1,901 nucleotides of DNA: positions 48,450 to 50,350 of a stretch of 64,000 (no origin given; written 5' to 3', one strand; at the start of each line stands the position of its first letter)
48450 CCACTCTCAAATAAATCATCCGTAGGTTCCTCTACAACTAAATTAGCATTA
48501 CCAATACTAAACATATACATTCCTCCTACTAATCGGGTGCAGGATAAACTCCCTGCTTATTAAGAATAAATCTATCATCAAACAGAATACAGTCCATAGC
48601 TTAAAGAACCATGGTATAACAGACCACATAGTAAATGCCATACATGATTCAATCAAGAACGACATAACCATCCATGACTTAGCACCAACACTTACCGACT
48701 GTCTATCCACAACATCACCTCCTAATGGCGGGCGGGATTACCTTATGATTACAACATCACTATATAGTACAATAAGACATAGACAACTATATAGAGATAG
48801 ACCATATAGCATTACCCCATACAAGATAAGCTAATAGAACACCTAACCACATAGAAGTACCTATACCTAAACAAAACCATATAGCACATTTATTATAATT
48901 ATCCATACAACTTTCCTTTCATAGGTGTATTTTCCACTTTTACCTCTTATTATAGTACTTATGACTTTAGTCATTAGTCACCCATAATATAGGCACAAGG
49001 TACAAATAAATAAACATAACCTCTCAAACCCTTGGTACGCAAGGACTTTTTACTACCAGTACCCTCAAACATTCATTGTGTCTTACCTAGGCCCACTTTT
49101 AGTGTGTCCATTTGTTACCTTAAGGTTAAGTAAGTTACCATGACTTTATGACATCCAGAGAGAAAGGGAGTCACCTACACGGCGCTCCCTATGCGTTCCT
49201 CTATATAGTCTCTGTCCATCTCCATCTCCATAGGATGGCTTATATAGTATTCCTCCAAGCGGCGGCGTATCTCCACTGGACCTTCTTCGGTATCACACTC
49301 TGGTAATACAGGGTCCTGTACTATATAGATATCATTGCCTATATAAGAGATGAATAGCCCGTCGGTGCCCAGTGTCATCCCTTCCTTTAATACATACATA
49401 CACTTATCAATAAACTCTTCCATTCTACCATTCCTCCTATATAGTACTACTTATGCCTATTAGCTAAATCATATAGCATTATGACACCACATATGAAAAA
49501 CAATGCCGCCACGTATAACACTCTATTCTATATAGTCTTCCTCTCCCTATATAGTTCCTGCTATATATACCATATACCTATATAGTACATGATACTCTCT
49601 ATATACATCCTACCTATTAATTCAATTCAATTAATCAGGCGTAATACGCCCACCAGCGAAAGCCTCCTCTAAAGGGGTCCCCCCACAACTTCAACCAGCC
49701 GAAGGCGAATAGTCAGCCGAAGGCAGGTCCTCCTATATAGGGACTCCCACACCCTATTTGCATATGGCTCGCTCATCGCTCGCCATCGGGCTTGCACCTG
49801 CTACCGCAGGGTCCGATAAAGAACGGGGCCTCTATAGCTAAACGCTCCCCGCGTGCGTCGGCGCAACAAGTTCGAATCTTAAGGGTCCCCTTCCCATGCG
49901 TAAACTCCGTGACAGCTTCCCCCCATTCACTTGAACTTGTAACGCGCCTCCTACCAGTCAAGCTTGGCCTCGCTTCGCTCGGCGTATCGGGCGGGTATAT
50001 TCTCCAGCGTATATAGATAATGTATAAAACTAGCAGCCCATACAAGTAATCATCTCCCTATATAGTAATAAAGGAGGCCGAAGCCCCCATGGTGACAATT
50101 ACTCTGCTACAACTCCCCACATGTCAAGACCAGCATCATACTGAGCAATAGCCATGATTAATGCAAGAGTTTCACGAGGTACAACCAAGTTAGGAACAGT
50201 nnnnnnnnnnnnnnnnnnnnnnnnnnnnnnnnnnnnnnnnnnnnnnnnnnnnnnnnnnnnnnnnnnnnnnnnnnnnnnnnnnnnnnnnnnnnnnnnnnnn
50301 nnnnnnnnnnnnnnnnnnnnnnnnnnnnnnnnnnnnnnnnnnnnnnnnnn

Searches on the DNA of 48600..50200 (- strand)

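Call 56: search_rna_families(source=window, start=48600, end=50200, threshold=evalue, max_evalue=1, show_alignments=2)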
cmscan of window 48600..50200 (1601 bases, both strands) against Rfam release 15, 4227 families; matches with E-value up to 1: 1.
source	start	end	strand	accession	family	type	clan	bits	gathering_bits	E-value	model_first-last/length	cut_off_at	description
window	49345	49390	-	RF01514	Afu_513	Gene; snRNA; snoRNA; CD-box;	-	16.8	48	0.78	1-103/103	no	A. fumigatus snoRNA Afu_513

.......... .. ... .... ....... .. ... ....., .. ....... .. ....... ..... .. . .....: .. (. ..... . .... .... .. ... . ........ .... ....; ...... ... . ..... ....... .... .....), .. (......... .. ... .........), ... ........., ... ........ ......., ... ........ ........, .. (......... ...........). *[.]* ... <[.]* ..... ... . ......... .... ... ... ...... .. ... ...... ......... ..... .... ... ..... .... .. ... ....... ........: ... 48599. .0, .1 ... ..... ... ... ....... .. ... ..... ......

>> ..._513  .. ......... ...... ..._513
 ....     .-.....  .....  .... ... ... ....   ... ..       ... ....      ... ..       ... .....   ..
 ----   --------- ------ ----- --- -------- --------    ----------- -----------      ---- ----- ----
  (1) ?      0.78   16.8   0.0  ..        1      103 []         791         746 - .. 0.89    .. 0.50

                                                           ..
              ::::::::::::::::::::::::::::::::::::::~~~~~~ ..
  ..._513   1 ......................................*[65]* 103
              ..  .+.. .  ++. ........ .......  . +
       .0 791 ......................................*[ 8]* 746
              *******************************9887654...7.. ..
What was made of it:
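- Tried and rejected: Only a chance snoRNA match (call 56).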

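Call 71: search_dna_similar(query=window:49400-50110:-, collection=phages, mode=distant, max_rows=15, max_evalue=0.001)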
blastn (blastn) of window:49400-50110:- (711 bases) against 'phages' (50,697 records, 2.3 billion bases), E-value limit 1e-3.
No match.
